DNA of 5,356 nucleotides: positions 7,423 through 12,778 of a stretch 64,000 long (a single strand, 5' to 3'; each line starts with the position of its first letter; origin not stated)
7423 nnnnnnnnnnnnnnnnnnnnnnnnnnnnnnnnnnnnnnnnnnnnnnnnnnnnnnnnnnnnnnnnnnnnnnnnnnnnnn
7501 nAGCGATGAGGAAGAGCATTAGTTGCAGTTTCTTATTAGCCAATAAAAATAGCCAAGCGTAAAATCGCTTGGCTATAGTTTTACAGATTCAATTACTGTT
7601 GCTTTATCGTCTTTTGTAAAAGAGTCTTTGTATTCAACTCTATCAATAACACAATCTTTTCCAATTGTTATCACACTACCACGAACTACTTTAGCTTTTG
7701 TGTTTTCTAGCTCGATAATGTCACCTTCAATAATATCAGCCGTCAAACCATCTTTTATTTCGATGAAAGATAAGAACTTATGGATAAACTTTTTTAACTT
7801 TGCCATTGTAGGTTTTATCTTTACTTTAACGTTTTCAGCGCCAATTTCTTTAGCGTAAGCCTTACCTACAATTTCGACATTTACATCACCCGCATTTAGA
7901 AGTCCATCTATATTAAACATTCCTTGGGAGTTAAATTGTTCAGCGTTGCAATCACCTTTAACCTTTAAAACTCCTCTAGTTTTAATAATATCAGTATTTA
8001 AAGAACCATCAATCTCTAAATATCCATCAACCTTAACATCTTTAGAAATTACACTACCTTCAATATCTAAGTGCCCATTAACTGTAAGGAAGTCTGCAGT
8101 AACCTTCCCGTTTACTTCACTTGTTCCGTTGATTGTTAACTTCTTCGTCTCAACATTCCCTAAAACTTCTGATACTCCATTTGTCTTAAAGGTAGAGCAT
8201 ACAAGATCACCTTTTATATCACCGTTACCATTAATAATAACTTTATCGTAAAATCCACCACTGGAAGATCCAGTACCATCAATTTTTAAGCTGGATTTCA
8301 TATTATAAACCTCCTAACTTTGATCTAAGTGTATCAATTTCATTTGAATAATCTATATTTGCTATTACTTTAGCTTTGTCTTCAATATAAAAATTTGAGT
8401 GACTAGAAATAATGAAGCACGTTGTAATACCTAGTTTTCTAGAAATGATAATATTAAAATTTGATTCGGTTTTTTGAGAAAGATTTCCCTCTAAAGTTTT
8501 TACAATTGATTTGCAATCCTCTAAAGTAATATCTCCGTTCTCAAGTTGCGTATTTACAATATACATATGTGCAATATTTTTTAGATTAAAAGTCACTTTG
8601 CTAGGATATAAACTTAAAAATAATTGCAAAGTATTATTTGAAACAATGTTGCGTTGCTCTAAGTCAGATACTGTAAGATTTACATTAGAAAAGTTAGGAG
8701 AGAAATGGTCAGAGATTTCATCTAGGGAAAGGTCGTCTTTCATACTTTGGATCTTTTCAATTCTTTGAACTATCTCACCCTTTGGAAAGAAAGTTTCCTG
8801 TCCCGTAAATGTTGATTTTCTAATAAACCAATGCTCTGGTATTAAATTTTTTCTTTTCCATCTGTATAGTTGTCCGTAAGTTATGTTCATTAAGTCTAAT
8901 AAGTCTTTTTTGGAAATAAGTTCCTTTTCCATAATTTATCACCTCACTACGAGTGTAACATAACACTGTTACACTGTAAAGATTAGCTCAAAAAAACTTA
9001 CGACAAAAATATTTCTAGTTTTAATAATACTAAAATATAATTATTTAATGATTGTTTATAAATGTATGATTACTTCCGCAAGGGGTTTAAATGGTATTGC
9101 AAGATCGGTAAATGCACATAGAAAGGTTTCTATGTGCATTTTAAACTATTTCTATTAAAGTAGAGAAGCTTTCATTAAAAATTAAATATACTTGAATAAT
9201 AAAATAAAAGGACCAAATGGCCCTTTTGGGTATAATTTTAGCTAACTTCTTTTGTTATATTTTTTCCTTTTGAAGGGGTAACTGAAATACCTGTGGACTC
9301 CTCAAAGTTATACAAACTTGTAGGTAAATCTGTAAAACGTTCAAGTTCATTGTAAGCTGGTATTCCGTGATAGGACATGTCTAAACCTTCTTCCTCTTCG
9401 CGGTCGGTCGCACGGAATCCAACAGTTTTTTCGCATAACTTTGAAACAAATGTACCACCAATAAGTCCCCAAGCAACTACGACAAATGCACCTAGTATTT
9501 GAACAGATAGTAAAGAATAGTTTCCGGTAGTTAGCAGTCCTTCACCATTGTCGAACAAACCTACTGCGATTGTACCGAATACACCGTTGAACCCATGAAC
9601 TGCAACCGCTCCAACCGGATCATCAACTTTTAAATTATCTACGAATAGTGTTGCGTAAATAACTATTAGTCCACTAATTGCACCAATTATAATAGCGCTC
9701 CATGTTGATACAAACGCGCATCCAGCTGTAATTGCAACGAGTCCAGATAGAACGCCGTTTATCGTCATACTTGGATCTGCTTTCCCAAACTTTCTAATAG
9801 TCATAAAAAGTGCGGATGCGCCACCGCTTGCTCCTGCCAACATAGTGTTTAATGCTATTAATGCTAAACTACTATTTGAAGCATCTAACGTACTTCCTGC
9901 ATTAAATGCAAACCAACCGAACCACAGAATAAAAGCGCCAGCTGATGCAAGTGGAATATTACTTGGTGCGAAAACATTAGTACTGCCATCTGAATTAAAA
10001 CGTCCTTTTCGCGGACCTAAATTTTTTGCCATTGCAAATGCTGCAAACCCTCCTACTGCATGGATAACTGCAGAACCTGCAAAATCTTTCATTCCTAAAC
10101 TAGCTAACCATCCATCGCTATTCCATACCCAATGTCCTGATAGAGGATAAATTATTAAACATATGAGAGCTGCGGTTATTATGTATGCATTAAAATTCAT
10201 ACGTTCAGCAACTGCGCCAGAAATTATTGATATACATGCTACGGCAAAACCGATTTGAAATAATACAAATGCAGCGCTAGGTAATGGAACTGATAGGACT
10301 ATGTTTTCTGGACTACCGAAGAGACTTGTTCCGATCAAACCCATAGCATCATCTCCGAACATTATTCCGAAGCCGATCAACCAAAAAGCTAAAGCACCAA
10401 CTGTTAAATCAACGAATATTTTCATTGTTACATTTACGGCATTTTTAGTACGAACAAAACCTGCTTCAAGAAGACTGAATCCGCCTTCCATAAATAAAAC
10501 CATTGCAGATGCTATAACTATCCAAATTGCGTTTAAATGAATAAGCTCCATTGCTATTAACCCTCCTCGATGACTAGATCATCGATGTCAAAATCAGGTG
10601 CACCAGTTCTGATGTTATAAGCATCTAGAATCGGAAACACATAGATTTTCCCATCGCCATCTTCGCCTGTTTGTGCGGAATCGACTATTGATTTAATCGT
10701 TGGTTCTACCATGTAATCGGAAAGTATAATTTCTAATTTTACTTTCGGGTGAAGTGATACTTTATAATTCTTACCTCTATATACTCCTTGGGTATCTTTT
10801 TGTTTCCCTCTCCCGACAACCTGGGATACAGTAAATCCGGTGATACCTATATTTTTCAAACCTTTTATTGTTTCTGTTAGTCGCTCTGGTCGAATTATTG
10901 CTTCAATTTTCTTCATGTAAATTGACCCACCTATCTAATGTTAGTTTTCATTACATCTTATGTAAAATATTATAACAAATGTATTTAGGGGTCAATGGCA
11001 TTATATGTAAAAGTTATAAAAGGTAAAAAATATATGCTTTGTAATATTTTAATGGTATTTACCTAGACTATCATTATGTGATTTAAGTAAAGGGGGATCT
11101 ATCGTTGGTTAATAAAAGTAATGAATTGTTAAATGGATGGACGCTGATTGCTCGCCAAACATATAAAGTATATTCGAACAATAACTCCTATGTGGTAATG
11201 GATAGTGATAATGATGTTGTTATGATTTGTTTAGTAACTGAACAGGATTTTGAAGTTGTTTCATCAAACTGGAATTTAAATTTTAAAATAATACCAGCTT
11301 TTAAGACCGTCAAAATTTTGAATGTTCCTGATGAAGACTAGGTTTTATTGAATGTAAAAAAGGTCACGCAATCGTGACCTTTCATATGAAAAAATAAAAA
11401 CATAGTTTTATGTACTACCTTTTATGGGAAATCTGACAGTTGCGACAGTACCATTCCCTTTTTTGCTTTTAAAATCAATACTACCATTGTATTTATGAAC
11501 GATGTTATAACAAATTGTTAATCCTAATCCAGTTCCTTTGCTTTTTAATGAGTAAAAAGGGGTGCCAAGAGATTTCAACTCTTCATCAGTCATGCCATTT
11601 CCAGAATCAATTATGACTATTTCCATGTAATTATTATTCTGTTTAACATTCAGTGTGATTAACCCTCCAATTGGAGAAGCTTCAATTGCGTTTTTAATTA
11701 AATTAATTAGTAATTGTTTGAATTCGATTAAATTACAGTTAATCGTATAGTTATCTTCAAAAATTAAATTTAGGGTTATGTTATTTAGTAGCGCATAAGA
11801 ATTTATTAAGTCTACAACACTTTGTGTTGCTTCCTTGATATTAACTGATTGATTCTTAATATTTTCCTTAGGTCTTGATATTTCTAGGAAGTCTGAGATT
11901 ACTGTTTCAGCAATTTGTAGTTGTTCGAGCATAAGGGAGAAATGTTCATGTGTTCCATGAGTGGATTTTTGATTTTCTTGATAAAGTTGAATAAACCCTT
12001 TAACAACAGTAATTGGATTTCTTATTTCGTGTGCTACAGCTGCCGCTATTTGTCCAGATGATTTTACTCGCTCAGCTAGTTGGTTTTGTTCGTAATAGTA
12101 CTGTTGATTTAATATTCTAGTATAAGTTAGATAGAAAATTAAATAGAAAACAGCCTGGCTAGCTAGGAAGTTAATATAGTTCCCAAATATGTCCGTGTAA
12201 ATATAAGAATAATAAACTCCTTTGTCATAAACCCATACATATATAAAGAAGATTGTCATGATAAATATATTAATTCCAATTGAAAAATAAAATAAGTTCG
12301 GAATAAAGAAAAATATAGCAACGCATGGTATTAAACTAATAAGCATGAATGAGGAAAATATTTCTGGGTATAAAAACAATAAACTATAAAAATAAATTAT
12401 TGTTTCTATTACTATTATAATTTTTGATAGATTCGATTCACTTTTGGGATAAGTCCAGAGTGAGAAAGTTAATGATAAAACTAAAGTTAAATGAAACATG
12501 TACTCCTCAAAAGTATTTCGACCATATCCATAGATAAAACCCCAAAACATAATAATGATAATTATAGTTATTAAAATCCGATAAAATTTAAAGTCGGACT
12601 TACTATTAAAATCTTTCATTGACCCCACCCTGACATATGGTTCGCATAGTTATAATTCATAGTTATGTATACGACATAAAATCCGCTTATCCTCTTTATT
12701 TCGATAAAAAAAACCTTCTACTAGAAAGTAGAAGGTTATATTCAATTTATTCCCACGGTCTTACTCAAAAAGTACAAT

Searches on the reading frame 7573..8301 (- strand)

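Call 10: search_protein_families(library=ncbifam, proteins=[window:7573-8301:-], max_evalue=0.00001)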
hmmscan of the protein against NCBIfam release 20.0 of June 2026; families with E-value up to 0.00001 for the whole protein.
window:7573-8301:- (242 aa): 0 families

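Call 40: search_protein_families(library=pfam, proteins=[window:7573-8301:-], max_evalue=0.0001)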
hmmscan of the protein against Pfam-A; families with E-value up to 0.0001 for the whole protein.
window:7573-8301:- (242 aa): 1 family
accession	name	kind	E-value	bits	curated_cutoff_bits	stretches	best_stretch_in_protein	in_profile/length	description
PF04519.19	Bactofilin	-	1.3e-08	35.4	27.9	1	2-84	16-97/98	Polymer-forming cytoskeletal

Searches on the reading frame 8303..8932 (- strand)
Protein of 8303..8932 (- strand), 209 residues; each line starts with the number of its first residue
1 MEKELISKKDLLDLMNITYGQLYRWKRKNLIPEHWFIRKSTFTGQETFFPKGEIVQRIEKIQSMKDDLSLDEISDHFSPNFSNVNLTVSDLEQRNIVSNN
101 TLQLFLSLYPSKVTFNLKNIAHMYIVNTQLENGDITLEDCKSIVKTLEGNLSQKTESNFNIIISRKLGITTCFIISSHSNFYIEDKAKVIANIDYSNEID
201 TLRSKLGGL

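Call 10: search_protein_families(library=ncbifam, proteins=[window:8303-8932:-], max_evalue=0.00001)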
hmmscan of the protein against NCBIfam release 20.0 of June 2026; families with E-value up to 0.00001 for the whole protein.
window:8303-8932:- (209 aa): 0 families

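Call 40: search_protein_families(library=pfam, proteins=[window:8303-8932:-], max_evalue=0.0001)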
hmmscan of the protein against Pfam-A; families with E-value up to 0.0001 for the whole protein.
window:8303-8932:- (209 aa): 1 family
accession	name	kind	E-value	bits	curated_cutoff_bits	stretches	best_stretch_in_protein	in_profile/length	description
PF13171.11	DUF4004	-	4.2e-74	249.7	27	1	4-198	1-195/197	Protein of unknown function (DUF4004)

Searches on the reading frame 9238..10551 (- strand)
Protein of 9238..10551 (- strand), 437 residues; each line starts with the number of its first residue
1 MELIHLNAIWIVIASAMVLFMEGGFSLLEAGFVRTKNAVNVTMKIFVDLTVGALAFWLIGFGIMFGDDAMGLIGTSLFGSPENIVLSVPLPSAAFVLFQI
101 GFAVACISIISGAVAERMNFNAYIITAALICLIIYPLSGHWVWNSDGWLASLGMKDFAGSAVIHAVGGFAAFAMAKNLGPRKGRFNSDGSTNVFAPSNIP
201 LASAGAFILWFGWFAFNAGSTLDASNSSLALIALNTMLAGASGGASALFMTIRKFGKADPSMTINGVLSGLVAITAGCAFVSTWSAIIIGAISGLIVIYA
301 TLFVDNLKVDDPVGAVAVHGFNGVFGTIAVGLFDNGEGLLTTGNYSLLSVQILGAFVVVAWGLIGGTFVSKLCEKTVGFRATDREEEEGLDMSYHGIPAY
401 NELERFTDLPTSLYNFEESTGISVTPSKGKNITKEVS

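Call 9: search_protein_families(library=ncbifam, proteins=[window:9238-10551:-])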
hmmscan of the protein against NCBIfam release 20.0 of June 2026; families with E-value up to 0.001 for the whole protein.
window:9238-10551:- (437 aa): 3 families
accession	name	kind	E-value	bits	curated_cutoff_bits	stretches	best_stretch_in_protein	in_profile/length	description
TIGR00836.1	amt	subfamily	7e-120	400.6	343.3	1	7-400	1-406/406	ammonium transporter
TIGR03644.1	marine_trans_1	hypoth_equivalog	4.3e-98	328.8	514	1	6-402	3-403/404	probable ammonium transporter, marine subtype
NF007947.0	PRK10666.1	equivalog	9.6e-51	173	657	1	9-401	33-427/428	ammonium transporter AmtB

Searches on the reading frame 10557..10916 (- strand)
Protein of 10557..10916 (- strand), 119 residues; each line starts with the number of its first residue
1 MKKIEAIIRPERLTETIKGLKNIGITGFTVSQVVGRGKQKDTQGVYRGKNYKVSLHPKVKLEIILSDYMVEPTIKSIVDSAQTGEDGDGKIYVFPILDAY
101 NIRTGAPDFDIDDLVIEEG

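Call 9: search_protein_families(library=ncbifam, proteins=[window:10557-10916:-])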
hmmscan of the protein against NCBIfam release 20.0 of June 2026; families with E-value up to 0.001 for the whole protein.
window:10557-10916:- (119 aa): 2 families
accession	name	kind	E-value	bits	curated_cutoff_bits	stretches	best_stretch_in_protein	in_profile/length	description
NF008111.0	PRK10858.1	equivalog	3e-29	101.7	202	1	1-108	1-108/112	nitrogen regulatory protein P-II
NF007946.0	PRK10665.1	equivalog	1e-23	84.2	181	1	1-108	1-108/112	P-II family nitrogen regulator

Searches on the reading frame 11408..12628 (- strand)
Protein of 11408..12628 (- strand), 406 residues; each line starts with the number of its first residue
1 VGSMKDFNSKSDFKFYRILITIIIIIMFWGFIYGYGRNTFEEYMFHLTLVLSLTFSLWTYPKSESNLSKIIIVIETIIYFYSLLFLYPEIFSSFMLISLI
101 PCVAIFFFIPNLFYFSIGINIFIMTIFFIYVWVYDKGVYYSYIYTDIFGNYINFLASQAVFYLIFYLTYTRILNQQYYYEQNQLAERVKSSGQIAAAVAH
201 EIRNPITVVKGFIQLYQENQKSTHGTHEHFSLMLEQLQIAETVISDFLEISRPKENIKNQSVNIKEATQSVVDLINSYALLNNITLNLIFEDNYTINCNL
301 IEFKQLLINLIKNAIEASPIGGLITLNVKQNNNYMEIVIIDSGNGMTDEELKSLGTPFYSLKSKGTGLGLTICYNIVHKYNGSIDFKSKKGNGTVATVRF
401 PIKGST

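Call 9: search_protein_families(library=ncbifam, proteins=[window:11408-12628:-])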
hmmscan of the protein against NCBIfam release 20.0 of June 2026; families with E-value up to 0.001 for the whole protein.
window:11408-12628:- (406 aa): 79 families (the best 25 are shown)
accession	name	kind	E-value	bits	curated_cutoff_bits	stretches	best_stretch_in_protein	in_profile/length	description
NF008468.0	PRK11360.1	equivalog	5.1e-50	170.5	646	1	180-403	385-609/616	two-component system sensor histidine kinase AtoS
NF053867.1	SprKinKinDBac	equivalog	4.2e-46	157.4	775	1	161-403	255-498/500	sporulation kinase KinD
NF007688.0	PRK10364.1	equivalog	1.2e-44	152.9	479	1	170-403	218-452/460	two-component system sensor histidine kinase ZraS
NF046044.1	PnpS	equivalog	6.7e-35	120.8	400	1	196-401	175-390/390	two-component system histidine kinase PnpS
TIGR02966.1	phoR_proteo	equivalog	1.4e-34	119.6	334.2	1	195-400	118-333/333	phosphate regulon sensor histidine kinase PhoR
NF010411.0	PRK13837.1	equivalog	9e-31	106.7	647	1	183-403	442-676/828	two-component system VirA-like sensor kinase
NF047497.1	HK_LIC_12097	equivalog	6.3e-28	97.5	500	1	185-402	144-366/367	LIC_12097 family sensor histidine kinase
NF008312.0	PRK11100.1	equivalog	2e-27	96.2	356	1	196-402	261-474/477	two-component system sensor histidine kinase CreC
NF006800.0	PRK09303.1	equivalog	8.3e-26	90.8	342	1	180-402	140-377/383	histidine kinase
NF041735.1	hist_kin_RppB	equivalog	1.1e-25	90.4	400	1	192-401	217-438/438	two-component system sensor histidine kinase RppB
TIGR02956.1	TMAO_torS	equivalog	3.3e-25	88.4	676.5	1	183-402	458-682/967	TMAO reductase system sensor histidine kinase/response regulator TorS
NF038348.1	T2SS_HK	subfamily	5.2e-25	87.9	450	1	243-403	414-574/574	histidine kinase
NF033092.0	HK_WalK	equivalog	6e-25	87.9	725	1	193-401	374-593/594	cell wall metabolism sensor histidine kinase WalK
TIGR02916.1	PEP_his_kin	equivalog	1.4e-23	83.4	300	1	180-401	464-679/679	XrtA/PEP-CTERM system histidine kinase PrsK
NF033091.0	HK_VanS_ACDEFG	equivalog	2.3e-23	82.7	400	1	181-399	66-291/293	vancomycin resistance histidine kinase VanS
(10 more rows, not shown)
